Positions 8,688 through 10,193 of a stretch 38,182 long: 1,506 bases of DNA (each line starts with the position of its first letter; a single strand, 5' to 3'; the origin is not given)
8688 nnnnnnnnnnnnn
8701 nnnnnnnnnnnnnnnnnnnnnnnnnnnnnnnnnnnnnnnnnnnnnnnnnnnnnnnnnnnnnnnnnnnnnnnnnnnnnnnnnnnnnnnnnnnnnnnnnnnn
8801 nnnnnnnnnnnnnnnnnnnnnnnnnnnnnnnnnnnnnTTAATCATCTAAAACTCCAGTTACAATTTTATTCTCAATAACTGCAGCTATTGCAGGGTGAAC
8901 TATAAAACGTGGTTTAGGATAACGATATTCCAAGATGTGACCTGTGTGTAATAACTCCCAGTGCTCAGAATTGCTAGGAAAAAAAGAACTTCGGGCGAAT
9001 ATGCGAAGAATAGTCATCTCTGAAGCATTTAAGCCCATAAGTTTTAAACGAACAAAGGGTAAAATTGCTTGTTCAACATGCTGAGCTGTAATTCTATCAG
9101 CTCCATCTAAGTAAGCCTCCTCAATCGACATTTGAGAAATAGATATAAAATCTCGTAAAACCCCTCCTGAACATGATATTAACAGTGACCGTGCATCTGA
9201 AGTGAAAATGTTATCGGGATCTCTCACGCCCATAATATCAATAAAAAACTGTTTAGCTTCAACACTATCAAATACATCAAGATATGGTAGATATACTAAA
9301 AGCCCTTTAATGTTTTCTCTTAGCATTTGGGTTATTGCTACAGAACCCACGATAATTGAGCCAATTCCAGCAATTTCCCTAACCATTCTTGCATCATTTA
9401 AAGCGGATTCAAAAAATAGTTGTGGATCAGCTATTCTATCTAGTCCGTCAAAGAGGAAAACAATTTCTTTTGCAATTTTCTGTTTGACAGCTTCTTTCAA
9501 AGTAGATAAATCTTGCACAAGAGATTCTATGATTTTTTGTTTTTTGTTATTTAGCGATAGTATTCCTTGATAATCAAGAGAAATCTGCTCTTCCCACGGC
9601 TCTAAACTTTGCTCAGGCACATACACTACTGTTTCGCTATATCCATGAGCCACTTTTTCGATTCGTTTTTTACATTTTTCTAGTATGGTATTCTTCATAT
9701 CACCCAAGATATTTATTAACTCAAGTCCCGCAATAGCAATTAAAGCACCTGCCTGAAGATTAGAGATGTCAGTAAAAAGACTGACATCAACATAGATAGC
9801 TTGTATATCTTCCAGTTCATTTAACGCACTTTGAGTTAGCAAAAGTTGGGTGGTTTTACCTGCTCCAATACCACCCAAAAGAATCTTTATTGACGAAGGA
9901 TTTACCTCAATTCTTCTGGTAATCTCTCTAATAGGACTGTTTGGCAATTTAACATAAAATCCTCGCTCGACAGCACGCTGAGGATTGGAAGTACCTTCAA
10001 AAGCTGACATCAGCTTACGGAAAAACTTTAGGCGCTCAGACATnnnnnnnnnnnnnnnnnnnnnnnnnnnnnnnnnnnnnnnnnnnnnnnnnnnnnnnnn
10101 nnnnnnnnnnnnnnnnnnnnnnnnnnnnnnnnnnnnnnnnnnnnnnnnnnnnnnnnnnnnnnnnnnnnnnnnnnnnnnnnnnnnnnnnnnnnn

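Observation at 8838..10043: Sensor-less mini-STAND: 401-aa NTPase with a NACHT-style Walker B (hhhhDGhD) and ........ P-loop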

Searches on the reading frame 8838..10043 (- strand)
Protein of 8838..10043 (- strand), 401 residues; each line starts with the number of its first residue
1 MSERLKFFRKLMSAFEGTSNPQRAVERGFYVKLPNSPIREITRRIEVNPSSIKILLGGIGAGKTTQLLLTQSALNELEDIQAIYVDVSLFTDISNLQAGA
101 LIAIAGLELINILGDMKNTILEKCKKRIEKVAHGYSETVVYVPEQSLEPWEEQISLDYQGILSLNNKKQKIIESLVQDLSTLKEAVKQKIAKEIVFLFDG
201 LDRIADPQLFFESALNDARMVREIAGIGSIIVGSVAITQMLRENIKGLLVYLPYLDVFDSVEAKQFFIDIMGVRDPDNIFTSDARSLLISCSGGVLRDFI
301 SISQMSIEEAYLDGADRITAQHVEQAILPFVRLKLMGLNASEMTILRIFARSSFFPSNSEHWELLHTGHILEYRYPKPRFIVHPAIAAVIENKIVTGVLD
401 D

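Call 3: search_protein_families(library=pfam, proteins=[window:8838-10043:-], max_evalue=1)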
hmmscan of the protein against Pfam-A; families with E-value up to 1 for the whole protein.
window:8838-10043:- (401 aa): 7 families
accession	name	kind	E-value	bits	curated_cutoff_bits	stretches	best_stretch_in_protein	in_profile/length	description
PF01637.24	ATPase_2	-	0.0008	19.7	33.2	1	38-204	8-122/225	ATPase domain predominantly from Archaea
PF13401.12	AAA_22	-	0.022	15.5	27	1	53-137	8-84/130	AAA domain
PF07693.20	KAP_NTPase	-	0.049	13.3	20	1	60-207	30-166/293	KAP family P-loop domain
PF03836.20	RasGAP_C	-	0.07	13.7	26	1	156-217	15-75/137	RasGAP C-terminus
PF25199.1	nSTAND_NTPase5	-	0.082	13.2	34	1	40-88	31-79/145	Novel STAND NTPase 5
PF05729.18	NACHT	-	0.086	13.1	26.7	0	171-208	54-97/167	NACHT domain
PF21793.2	DUF6877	-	0.24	11.4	24.4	0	108-145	6-44/53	Family of unknown function (DUF6877)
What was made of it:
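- On NACHT (PF05729): 13.1 bits against 26.7, covering residues 171-208 only (call 3).
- On ATPase_2 (PF01637): 19.7 bits against 33.2 for the window protein (call 3).
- On KAP NTPase (PF07693): 13.3 bits against 20 (call 3).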

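Call 4: search_protein_families(library=padloc, proteins=[window:8838-10043:-], max_evalue=1)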
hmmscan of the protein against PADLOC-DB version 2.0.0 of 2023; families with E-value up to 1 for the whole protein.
window:8838-10043:- (401 aa): 0 families

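Call 5: search_protein_families(library=ncbifam, proteins=[window:8838-10043:-], max_evalue=1)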
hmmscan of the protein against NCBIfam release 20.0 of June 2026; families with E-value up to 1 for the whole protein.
window:8838-10043:- (401 aa): 2 families
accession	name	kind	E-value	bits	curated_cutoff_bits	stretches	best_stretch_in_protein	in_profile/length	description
NF047389.1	ATPase_Sll1717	subfamily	0.00025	20.3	75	1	115-207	126-200/454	P-loop ATPase, Sll1717 family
NF006143.0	PRK08293.1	equivalog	0.077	12.3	312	1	113-192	32-109/291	3-hydroxyacyl-CoA dehydrogenase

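Call 6: find_homologous_proteins(query=window:8838-10043:-)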
Query window:8838-10043:- (401 aa): 197 proteins with E <= 0.001 among 8000 candidates; the best 120 are listed.
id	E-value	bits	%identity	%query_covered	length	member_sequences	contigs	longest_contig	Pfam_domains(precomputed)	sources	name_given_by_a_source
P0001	1.1e-255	866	100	100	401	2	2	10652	-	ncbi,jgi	ncbi:MAG: hypothetical protein ACK5QS_13340 [Pseudanabaenaceae cyanobacterium]|jgi:hypothetical prot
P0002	2.0e-229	779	90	100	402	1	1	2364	-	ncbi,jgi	jgi:hypothetical protein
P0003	6.5e-191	652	77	99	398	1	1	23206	-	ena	-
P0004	4.8e-160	551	65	99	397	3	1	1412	-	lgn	-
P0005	7.2e-154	531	63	99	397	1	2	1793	-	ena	-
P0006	4.6e-130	452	55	99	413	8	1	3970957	PF01637.25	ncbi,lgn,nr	ncbi:hypothetical protein HCU40_12245 [Pseudanabaena biceps]|nr:hypothetical protein [Pseudanabaena 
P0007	1.9e-129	450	57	98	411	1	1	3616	-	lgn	-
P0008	4.1e-129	449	56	99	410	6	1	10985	-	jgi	jgi:hypothetical protein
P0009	1.3e-128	448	56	98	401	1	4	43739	-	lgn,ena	-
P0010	4.8e-128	446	56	99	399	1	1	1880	-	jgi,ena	jgi:hypothetical protein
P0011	5.2e-128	446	56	99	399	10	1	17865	-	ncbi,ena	ncbi:MAG: hypothetical protein ACK53D_20730 [Pseudanabaena sp.]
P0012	7.5e-128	445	56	100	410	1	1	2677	PF01637.25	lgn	-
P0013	9.8e-128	445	56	99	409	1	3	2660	PF01637.25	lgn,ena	-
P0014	1.6e-127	444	55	99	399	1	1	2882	-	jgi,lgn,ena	jgi:hypothetical protein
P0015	8.3e-127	442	55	99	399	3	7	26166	-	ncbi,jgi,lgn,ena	ncbi:MAG: hypothetical protein ACK596_20685 [Pseudanabaena sp.]|jgi:hypothetical protein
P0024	2.1e-123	430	53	99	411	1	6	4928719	-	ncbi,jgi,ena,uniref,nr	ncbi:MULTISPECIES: hypothetical protein [Pseudanabaena]|jgi:hypothetical protein|uniref:hypothetical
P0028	3.0e-123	430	54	98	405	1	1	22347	PF01637.25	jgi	jgi:hypothetical protein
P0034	4.9e-123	429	53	98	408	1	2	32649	PF01637.25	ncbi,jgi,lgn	jgi:hypothetical protein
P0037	2.5e-122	427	55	99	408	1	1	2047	PF01637.25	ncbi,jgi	jgi:hypothetical protein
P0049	1.5e-119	418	52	99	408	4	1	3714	PF01637.25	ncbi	-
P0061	2.0e-114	401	52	100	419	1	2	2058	PF01637.25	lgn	-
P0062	3.4e-114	400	52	99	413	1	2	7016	PF01637.25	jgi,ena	jgi:Cdc6-like AAA superfamily ATPase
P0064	5.2e-114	399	51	99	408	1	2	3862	PF01637.25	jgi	jgi:Cdc6-like AAA superfamily ATPase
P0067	1.1e-112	395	51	99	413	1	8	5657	PF01637.25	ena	-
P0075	1.3e-108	382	50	97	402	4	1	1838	PF01637.25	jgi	jgi:hypothetical protein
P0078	6.2e-108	379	50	98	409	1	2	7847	PF01637.25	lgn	-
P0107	1.3e-100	355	42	98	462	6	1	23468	PF07693.21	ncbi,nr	ncbi:MAG: P-loop NTPase fold protein [Snowella sp.]|nr:P-loop NTPase fold protein [Snowella sp.]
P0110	8.7e-99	349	44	99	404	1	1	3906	PF07693.21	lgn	-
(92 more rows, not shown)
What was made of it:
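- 8838..10043 (-): Gene A: 401-aa Orc/Cdc6-STAND-type P-loop ATPase (nucleotide-binding domain, lid, winged helix). 197 homologs (call 6).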

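Call 7: search_solved_structures(query=window:8838-10043:-, max_evalue=10)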
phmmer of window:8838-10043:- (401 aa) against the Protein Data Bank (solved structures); distinct sequences matched with E-value up to 10: 11.
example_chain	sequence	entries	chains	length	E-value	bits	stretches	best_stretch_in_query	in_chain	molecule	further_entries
4ggf_C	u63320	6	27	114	0.034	16.6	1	121-198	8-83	Protein S100-A9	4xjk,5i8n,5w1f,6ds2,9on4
8sjb_C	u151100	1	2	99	0.034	16.6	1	126-199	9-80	Protein S100-A9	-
1xk4_C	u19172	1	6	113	0.036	16.6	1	121-198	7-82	Calgranulin B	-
1irj_A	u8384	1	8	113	0.036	16.6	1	121-198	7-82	Migration Inhibitory Factor-Related Protein 14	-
7quv_B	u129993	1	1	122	0.036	16.6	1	121-198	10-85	Protein S100-A9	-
8sjc_C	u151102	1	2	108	0.047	16.2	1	126-198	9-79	Protein S100-A9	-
7ui5_A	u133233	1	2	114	0.064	15.7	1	121-198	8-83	Protein S100-A9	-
9oaa_B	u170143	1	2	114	0.098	15.1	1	126-198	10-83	Protein S100-A9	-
4gah_A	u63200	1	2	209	0.66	12.4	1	189-291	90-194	Thioesterase superfamily member 4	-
4ae8_A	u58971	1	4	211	0.71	12.3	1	189-290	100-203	THIOESTERASE SUPERFAMILY MEMBER 4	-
7fei_L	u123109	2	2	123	1.5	11.3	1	15-80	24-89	IG LAMDA CHAIN VARIABLE REGION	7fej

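Call 9: find_encoding_contigs(protein=P0024, flank=6000, max_places=3)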
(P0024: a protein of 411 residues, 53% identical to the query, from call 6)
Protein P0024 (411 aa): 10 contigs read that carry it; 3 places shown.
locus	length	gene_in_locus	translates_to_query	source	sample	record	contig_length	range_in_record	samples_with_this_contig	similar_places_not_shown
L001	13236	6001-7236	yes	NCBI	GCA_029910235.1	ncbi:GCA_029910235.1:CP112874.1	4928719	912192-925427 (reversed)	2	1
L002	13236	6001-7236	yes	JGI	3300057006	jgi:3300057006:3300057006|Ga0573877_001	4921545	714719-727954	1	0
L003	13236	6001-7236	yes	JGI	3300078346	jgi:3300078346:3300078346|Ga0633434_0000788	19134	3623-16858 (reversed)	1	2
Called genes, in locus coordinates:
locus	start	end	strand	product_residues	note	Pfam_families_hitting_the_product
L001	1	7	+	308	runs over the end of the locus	PF00535:Glycos_transf_2, PF13641:Glyco_tranf_2_3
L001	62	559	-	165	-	PF09654:DUF2396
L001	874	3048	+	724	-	PF13188:PAS_8 (faint), PF00989:PAS, PF08448:PAS_4, PF13426:PAS_9, PF12860:PAS_7, PF00512:HisKA (faint), PF02518:HATPase_c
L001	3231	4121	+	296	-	PF12204:DUF3598_N, PF21053:BFA1_C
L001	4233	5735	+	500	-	PF01636:APH (weak), PF06414:Zeta_toxin, PF08433:KTI12 (weak), PF13671:AAA_33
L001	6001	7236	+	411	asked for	-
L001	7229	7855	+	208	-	-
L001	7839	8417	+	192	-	-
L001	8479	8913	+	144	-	PF01724:DUF29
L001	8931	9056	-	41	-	-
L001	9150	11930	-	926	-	PF13185:GAF_2, PF13492:GAF_3 (faint), PF01590:GAF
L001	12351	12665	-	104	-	PF11267:DUF3067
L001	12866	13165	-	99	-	PF04255:DUF433 (weak)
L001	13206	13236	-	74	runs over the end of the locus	-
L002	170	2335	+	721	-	PF13188:PAS_8 (faint), PF00989:PAS, PF08448:PAS_4, PF13426:PAS_9, PF12860:PAS_7, PF00512:HisKA (faint), PF02518:HATPase_c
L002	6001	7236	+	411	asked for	-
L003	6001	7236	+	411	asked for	-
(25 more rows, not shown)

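Call 17: find_related_loci(query=A1, collection=genome_contigs, flank=5000)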
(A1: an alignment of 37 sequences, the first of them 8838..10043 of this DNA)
Query A1 (401 aa) in genome_contigs; peptide patterns used: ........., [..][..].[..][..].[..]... (x = any residue, [..] = any of these).
600 stretches matched a pattern (row limit reached: there are more); 11 encode a relative of the query (tblastn E <= 1e-3); 11 distinct loci.
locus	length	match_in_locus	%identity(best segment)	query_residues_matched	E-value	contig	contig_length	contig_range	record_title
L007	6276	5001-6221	46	1-391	7e-110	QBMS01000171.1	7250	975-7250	MAG: Snowella sp. isolate ULC335bin1 scaffold171_size7250, whole genome shotgun sequence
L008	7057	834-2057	39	1-391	1e-82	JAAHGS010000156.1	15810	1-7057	MAG: Symploca sp. SIO2E9 2E9_NODE_156, whole genome shotgun sequence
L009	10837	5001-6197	40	1-386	3e-78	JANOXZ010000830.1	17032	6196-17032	MAG: Synechococcales cyanobacterium VAR_35_metabat_10 VAR_35_k141_397958, whole genome shotgun sequence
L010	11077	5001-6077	31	1-392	2e-45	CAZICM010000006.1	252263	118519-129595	MAG TPA_asm: uncultured Polyangiaceae bacterium isolate binchicken_co16_258 genome assembly, contig: NODE_37_length_2522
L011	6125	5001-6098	29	4-353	2e-40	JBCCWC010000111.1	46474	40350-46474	MAG: Myxococcota bacterium isolate P01_E01_bin.52 k141_1154546_length_46474_cov_16.4519, whole genome shotgun sequence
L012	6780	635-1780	27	4-390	1e-39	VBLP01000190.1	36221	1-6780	MAG: Deltaproteobacteria bacterium isolate DP_38 14_0903_13_30cm_scaffold_818385, whole genome shotgun sequence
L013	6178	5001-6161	27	5-393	7e-39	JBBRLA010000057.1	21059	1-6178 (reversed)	MAG: Polyangia bacterium isolate La1_concoct.199 LA1C_C.199_k141_2720122L_21059_cov_16.0000, whole genome shotgun sequen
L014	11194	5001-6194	30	2-390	4e-35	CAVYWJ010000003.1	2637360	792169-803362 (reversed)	MAG: uncultured delta proteobacterium isolate MFD01275.bin.1.74 genome assembly, contig: contig_5079, whole genome shotg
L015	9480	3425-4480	30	46-390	3e-29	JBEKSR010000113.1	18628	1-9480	MAG: Bryobacteraceae bacterium isolate SPRUCE 539 SPRUCE_539_113, whole genome shotgun sequence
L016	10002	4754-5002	47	1-82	2e-20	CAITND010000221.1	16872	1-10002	MAG: uncultured Oscillatoriales cyanobacterium isolate KTt_bin-1839 genome assembly, contig: bin-1839:221/277, whole gen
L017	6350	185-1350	28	1-391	8e-19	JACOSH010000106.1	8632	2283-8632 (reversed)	MAG: Acidobacteria bacterium isolate NC_groundwater_13_Pr7_B-0.1um_65_13 FFV18_Bp1_scaffold_109375, whole genome shotgun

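Call 22: predict_structure(alignment_id=A1)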
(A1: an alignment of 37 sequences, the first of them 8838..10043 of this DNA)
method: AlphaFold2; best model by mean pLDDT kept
length: 401 residues; sequences in the alignment: 37
mean_pLDDT: 86.5   pTM: 0.82
mean pLDDT of the five models: 86.5, 81.6, 80.3, 79.2, 77.5
residues with pLDDT >= 90: 231; 70-90: 121; 50-70: 41; < 50: 8
segments of 3 or more residues with pLDDT < 50: 397-401
pLDDT, mean of each block of 10 residues (from residue 1): 82 77 79 82 93 90 90 94 93 87 96 90 93 71 55 57 62 92 96 96 87 93 95 80 77 91 93 93 97 93 95 94 96 92 94 90 91 90 94 56 32
secondary structure, 60 per line:
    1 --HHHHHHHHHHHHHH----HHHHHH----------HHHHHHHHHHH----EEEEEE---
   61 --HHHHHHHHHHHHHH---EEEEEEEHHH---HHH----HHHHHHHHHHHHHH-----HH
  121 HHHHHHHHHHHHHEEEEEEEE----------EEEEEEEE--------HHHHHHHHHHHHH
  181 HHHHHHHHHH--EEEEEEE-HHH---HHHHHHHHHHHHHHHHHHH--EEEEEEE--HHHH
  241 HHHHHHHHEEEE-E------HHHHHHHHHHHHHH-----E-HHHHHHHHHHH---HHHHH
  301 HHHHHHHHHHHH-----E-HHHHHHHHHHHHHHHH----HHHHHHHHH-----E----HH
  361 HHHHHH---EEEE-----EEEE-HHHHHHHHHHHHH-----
elements in order: H3-16 H21-26 H37-47 E52-57 H63-76 E80-86 H100-113 H119-133 E134-141 E152-159 H168-190 E193-199 H207-225 E228-234 H237-248 E249-252 H261-274 H282-292 H296-312 H320-335 H340-348 H359-366 E370-373 E379-382 H384-396
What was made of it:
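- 8838..10043 (-): AlphaFold model pLDDT 86.5, pTM 0.82 (call 22).
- On Orc/Cdc6 clade of AAA+: The winged helix spans residues 314-396 (call 22).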

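Call 30: search_solved_structures(query=A1, max_evalue=10, show_alignments=2)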
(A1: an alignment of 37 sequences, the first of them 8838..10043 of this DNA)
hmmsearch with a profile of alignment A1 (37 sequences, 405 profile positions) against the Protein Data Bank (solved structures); distinct sequences matched with E-value up to 10: 5.
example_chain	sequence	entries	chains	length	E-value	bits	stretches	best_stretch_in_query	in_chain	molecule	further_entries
4d4e_A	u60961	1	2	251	0.02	17.1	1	104-149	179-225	ARMADILLO REPEAT PROTEIN ARM00016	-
5mfb_A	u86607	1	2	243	0.028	16.6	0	104-147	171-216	YIII(Dq)4CqI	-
4d49_A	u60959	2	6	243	0.036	16.3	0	104-149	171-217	ARMADILLO REPEAT PROTEIN ARM00027 | YIII(Dq.V1)4CPAF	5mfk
5mfi_A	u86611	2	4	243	0.041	16.1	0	104-147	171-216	YIII(Dq.V2)4CqI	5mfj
2px0_A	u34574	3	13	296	0.6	12.3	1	53-183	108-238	Flagellar biosynthesis protein flhF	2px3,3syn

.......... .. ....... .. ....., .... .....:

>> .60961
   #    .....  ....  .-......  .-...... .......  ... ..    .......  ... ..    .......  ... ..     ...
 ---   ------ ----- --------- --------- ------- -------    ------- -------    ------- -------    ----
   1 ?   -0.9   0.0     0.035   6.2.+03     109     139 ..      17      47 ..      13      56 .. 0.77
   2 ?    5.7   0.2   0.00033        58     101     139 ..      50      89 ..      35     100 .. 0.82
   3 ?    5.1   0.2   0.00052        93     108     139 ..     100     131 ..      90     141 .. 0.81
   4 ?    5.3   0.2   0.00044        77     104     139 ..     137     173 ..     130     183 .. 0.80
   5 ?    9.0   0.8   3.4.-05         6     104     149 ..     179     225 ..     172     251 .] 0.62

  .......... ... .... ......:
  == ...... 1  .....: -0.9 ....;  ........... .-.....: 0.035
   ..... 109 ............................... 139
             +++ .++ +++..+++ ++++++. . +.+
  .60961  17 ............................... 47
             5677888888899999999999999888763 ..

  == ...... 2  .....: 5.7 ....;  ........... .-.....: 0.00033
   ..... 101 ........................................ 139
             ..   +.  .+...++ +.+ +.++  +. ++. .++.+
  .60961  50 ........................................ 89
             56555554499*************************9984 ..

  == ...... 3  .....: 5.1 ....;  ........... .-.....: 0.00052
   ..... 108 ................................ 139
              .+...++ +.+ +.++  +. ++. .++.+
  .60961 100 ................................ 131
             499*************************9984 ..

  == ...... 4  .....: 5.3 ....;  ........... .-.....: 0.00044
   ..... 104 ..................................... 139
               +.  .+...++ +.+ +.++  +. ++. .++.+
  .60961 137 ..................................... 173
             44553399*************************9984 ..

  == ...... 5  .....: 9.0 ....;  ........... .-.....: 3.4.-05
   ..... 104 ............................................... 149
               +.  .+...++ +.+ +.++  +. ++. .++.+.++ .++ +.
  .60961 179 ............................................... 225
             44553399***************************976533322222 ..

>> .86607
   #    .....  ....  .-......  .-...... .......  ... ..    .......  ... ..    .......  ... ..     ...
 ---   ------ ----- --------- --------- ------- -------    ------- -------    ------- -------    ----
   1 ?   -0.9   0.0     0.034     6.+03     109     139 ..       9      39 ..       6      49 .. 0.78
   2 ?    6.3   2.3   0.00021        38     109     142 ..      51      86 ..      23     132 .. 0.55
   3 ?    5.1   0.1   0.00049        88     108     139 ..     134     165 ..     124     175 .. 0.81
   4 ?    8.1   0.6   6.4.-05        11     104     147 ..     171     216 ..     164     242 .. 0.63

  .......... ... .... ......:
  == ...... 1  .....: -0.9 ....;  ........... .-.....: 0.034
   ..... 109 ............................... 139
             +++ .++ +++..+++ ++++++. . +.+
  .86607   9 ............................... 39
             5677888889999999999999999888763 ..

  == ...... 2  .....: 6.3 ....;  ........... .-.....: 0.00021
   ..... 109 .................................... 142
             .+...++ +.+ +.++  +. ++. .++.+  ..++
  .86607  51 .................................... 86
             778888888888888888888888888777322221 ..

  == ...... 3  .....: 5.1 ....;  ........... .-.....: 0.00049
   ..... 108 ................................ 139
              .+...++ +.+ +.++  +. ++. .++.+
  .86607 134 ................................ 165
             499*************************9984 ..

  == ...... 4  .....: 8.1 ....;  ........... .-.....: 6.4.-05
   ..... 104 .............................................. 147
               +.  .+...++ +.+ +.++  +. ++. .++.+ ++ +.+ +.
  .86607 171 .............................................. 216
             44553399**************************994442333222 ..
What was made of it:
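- Closest known: Archaeal/eukaryotic Orc1/Cdc6 initiators. Different: Only 13-15% identity, with no sequence-level hit to any solved structure (calls 7, 30).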

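Call 40: search_protein_families(library=pfam, alignment_id=A1, max_evalue=0.1)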
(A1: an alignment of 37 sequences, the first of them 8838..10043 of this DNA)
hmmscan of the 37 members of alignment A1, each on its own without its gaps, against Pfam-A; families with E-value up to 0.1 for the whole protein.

A. member 1, window:8838-10043:- (401 aa): 6 families
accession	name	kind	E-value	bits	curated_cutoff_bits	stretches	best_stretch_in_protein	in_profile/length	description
PF01637.24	ATPase_2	-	0.0008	19.7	33.2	1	38-204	8-122/225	ATPase domain predominantly from Archaea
PF13401.12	AAA_22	-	0.022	15.5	27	0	53-137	8-84/130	AAA domain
PF07693.20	KAP_NTPase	-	0.049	13.3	20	1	60-207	30-166/293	KAP family P-loop domain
PF03836.20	RasGAP_C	-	0.07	13.7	26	0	156-217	15-75/137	RasGAP C-terminus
PF25199.1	nSTAND_NTPase5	-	0.082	13.2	34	0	40-88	31-79/145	Novel STAND NTPase 5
PF05729.18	NACHT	-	0.086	13.1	26.7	0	171-208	54-97/167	NACHT domain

B. families by the number of members that match (of 37 scanned): 30 families (the first 25 are shown)
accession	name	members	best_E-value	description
PF01637.24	ATPase_2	35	1.1e-06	ATPase domain predominantly from Archaea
PF13401.12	AAA_22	29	8.2e-05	AAA domain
PF07693.20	KAP_NTPase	26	2.5e-06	KAP family P-loop domain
PF00437.27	T2SSE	21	0.0015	Type II/IV secretion system protein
PF24883.2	NPHP3_N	15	0.00034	Nephrocystin 3, N-terminal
PF05729.18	NACHT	14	0.0037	NACHT domain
PF13191.12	AAA_16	13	9e-06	AAA ATPase domain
PF25199.1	nSTAND_NTPase5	6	0.01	Novel STAND NTPase 5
PF13245.12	AAA_19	6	0.047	AAA domain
PF13207.12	AAA_17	4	0.0085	AAA domain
PF20142.4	Scaffold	3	0.046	Scaffold domain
PF13555.12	AAA_29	3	0.094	P-loop containing region of AAA domain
PF03731.21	Ku_N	2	0.017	Ku70/Ku80 N-terminal alpha/beta domain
PF21975.1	ASNSD1-SEP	2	0.079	ASNSD1 upstream open reading frame protein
PF04760.21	IF2_N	1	4.7e-08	Translation initiation factor IF-2, N-terminal region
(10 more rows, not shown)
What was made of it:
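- On NACHT (PF05729): 14 of 37 family members hit at E<0.1, best 0.0037 (call 40).
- On ATPase_2 (PF01637): It is still the most frequent weak hit (35 of 37, call 40), and it is precomputed for some homologs (call 6).
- Family-wide weak Pfam consensus for ATPase_2, AAA_22 and KAP rather than NACHT: call 40. There are weak NACHT, NPHP3_N and nSTAND5 hits (calls 3, 40).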

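Call 43: search_protein_families(library=phrogs, proteins=[window:8838-10043:-], max_evalue=0.1)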
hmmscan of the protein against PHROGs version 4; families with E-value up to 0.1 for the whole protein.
window:8838-10043:- (401 aa): 2 families
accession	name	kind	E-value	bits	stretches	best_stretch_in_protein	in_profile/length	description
phrog_37857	-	unknown function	0.036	14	1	109-192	154-234/368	-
phrog_25734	-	unknown function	0.082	13.9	0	296-331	100-135/166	-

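Call 44: search_dna_similar(query=window:8838-10043:-, collection=plasmids, mode=protein, max_evalue=0.001)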
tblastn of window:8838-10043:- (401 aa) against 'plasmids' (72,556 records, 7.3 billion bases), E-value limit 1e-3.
No match.
